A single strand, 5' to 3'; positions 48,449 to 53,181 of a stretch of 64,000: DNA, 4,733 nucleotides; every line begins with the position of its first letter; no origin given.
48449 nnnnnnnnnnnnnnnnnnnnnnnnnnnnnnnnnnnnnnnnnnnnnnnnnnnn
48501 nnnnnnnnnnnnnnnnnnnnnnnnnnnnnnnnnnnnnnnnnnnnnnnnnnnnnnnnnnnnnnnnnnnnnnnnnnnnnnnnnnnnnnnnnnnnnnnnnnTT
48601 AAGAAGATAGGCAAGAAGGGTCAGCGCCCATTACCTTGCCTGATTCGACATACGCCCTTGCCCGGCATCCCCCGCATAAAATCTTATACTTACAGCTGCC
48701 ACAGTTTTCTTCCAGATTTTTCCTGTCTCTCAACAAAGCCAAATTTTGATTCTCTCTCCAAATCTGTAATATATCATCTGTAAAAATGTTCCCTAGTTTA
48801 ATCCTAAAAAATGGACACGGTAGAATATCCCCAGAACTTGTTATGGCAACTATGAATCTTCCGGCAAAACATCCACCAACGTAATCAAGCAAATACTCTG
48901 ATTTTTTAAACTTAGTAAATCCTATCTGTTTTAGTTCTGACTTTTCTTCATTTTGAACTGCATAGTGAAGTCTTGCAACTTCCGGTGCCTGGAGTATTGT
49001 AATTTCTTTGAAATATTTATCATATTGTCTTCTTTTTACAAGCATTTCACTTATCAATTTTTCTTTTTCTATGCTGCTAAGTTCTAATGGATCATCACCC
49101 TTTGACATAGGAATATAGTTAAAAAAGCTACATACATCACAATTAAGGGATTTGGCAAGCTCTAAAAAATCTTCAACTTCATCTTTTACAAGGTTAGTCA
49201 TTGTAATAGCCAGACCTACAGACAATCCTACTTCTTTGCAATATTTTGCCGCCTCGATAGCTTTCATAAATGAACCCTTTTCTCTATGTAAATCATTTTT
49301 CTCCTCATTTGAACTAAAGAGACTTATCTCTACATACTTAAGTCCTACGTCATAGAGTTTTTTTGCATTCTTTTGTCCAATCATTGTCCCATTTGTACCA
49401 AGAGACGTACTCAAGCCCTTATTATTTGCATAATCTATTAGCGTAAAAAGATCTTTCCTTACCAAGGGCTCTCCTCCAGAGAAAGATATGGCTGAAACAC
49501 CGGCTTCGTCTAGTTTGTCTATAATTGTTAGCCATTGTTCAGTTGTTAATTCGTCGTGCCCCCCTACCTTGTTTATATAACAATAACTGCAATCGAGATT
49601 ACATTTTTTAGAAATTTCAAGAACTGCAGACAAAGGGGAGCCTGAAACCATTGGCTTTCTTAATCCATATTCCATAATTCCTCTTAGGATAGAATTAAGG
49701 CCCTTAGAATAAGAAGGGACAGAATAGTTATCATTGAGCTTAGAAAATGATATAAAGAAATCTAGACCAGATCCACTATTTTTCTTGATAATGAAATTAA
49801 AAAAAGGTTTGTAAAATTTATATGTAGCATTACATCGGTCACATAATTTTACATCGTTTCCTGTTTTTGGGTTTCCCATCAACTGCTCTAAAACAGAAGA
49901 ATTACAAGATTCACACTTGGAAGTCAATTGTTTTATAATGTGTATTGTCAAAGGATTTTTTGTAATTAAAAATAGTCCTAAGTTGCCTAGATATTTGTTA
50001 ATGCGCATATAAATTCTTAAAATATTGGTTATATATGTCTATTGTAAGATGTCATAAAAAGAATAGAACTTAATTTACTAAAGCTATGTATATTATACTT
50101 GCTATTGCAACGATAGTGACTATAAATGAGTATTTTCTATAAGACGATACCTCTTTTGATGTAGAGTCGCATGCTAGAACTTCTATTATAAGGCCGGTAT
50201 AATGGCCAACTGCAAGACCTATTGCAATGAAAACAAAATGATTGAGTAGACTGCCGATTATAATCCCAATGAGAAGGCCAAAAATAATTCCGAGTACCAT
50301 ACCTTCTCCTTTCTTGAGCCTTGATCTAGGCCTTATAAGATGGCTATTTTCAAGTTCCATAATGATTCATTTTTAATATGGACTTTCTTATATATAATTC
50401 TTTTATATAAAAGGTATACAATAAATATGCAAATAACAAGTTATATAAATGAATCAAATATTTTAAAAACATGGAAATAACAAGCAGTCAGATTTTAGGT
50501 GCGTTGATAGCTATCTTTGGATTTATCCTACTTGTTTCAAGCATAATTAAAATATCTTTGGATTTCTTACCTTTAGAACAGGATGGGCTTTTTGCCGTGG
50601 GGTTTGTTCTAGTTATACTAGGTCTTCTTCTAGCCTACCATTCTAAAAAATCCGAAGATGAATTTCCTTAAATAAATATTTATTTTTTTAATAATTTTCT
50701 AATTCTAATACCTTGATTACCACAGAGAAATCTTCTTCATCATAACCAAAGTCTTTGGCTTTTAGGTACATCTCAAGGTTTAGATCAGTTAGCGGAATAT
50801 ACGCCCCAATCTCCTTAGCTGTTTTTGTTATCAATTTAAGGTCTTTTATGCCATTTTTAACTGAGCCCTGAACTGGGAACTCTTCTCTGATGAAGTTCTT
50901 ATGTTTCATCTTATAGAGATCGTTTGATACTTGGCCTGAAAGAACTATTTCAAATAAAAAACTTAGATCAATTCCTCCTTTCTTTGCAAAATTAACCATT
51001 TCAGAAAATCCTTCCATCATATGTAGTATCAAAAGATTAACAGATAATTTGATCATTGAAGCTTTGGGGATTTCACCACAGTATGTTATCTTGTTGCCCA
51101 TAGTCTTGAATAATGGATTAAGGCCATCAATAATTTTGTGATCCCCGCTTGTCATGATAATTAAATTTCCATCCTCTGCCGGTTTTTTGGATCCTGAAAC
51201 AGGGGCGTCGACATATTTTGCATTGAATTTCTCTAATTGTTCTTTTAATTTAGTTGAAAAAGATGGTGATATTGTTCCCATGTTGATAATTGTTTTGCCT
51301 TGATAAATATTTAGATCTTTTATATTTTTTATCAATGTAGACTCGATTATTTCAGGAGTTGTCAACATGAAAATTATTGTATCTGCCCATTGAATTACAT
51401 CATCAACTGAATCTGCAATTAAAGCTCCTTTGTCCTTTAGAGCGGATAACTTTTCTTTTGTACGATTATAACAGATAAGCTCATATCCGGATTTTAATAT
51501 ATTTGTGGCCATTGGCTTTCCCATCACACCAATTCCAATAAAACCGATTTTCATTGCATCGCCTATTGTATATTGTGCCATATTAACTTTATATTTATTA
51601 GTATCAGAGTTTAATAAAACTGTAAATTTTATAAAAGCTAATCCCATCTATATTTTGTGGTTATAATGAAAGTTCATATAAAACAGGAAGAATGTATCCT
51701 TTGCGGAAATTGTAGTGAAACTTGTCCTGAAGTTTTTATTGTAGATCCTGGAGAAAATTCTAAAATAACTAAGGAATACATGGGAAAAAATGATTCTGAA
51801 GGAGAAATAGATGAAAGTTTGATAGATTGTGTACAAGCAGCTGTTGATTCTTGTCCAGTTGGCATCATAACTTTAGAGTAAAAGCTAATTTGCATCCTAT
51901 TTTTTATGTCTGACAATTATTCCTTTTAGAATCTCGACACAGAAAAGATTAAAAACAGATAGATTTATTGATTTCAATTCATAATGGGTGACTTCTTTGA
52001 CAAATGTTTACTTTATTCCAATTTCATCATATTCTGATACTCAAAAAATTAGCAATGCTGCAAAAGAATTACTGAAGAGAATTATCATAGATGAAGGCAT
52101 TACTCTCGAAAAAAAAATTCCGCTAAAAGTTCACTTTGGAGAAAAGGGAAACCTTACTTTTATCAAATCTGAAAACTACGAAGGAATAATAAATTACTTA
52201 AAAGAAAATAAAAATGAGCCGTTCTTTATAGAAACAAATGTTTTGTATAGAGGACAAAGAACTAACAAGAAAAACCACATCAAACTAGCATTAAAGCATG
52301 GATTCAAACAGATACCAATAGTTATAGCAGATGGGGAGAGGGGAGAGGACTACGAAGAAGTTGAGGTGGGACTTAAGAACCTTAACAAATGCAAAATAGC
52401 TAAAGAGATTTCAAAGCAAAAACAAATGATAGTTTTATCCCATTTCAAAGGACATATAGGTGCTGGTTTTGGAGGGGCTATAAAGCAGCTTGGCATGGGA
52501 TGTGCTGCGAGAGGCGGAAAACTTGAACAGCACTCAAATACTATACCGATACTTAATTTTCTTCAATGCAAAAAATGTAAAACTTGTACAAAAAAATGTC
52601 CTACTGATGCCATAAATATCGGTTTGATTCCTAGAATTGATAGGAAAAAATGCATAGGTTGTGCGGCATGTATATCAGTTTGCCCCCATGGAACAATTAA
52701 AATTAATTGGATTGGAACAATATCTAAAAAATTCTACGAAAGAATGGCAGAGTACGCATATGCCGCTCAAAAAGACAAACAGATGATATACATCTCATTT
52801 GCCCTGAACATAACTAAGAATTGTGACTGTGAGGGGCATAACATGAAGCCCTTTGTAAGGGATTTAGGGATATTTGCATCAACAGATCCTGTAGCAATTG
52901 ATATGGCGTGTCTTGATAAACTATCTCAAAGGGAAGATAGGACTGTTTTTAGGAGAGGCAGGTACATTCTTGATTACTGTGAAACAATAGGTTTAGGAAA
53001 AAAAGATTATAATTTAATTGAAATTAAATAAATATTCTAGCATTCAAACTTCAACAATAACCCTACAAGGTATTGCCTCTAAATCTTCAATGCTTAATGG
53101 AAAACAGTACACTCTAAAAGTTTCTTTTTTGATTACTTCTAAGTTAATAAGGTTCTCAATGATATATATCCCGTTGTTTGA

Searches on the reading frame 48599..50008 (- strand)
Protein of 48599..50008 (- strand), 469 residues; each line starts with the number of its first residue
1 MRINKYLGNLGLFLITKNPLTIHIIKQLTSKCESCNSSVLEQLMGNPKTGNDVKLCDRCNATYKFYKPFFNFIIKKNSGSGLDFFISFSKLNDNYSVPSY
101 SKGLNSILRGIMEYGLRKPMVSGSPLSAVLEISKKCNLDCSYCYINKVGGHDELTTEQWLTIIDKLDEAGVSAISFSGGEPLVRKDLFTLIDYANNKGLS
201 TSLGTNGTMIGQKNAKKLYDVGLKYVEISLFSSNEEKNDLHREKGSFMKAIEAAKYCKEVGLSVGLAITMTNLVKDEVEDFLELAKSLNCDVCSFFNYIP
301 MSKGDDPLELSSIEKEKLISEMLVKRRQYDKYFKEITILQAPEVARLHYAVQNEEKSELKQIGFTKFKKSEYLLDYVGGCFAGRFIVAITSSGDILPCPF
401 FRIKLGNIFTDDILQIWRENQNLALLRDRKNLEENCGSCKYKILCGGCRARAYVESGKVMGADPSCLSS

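Call 7: search_protein_families(library=pfam, proteins=[window:48599-50008:-], max_evalue=0.01)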
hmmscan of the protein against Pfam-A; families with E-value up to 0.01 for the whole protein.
window:48599-50008:- (469 aa): 3 families
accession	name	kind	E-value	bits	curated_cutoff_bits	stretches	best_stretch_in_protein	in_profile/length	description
PF04055.27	Radical_SAM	-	1.9e-28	100.1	29.5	1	131-285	2-166/166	Radical SAM superfamily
PF13186.11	SPASM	-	6.9e-10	39.5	21.5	1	380-440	1-67/67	Iron-sulfur cluster-binding domain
PF13353.11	Fer4_12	-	6.2e-07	30.2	22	1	134-218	13-102/137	4Fe-4S single cluster domain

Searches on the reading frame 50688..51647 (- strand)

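Call 65: search_protein_families(library=pfam, proteins=[window:50688-51647:-], max_evalue=0.001)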
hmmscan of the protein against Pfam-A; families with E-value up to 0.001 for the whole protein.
window:50688-51647:- (319 aa): 6 families
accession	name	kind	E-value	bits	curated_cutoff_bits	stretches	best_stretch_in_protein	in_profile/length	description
PF03446.21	NAD_binding_2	-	2.3e-42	145.2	21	1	33-191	1-161/161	NAD binding domain of 6-phosphogluconate dehydrogenase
PF14833.11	NAD_binding_11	-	7.5e-16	58.9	30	1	197-314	4-122/122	NAD-binding of NADP-dependent 3-hydroxyisobutyrate dehydrogenase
PF03807.23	F420_oxidored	-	9e-09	36.3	21.6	1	33-121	1-89/94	NADP oxidoreductase coenzyme F420-dependent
PF02826.25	2-Hacid_dh_C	-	1.2e-06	28.5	25.1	1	31-110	36-118/178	D-isomer specific 2-hydroxyacid dehydrogenase, NAD binding domain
PF07991.19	KARI_N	-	7.3e-05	22.8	20.6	1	32-120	5-91/165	Acetohydroxy acid isomeroreductase, NADPH-binding domain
PF01488.26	Shikimate_DH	-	0.00063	20.3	24.3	0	31-101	12-89/138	Shikimate / quinate 5-dehydrogenase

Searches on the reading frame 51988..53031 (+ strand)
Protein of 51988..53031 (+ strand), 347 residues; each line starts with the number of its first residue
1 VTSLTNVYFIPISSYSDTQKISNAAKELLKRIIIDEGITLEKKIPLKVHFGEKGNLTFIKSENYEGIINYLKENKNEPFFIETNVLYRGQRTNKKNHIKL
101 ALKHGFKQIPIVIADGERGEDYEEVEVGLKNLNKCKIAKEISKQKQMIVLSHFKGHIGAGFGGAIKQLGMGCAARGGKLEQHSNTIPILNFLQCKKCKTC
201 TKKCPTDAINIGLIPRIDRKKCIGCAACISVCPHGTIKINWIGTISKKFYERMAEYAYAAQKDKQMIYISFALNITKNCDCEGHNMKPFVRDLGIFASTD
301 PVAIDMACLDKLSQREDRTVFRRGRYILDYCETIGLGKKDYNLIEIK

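Call 65: search_protein_families(library=pfam, proteins=[window:51988-53031:+], max_evalue=0.001)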
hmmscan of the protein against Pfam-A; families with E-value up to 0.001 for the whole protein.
window:51988-53031:+ (347 aa): 12 families
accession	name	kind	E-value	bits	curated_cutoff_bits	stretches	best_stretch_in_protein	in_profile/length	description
PF04015.17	DUF362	-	7.6e-42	144.1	24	1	45-310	2-200/200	Domain of unknown function (DUF362)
PF00037.32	Fer4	-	5.6e-12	45.4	21.1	2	216-238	2-24/24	4Fe-4S binding domain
PF13237.11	Fer4_10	-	3.7e-10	40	25.5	2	188-233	3-53/53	4Fe-4S dicluster domain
PF12837.12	Fer4_6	-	6e-09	35.9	25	1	214-236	1-23/24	4Fe-4S binding domain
PF12797.12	Fer4_2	-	2.2e-08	34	24.5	1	215-233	3-21/22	4Fe-4S binding domain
PF12838.12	Fer4_7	-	3.2e-08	34.3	27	2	193-235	1-51/52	4Fe-4S dicluster domain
PF13187.11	Fer4_9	-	3.5e-08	33.8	27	1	193-236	1-51/52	4Fe-4S dicluster domain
PF13484.11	Fer4_16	-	1.5e-07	32.5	30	1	221-249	1-28/66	4Fe-4S double cluster binding domain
PF25160.1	LdpA_Fe-S-bd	-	1.2e-06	28.7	27.6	1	198-238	7-44/49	LdpA Fe-S cluster-binding domain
PF14697.11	Fer4_21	-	1.3e-05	25.6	35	1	193-238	7-58/59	4Fe-4S dicluster domain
PF13183.11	Fer4_8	-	2.3e-05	25.2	27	0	220-258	3-26/68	4Fe-4S dicluster domain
PF12800.12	Fer4_4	-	0.00018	22.1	24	0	220-233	2-15/17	4Fe-4S binding domain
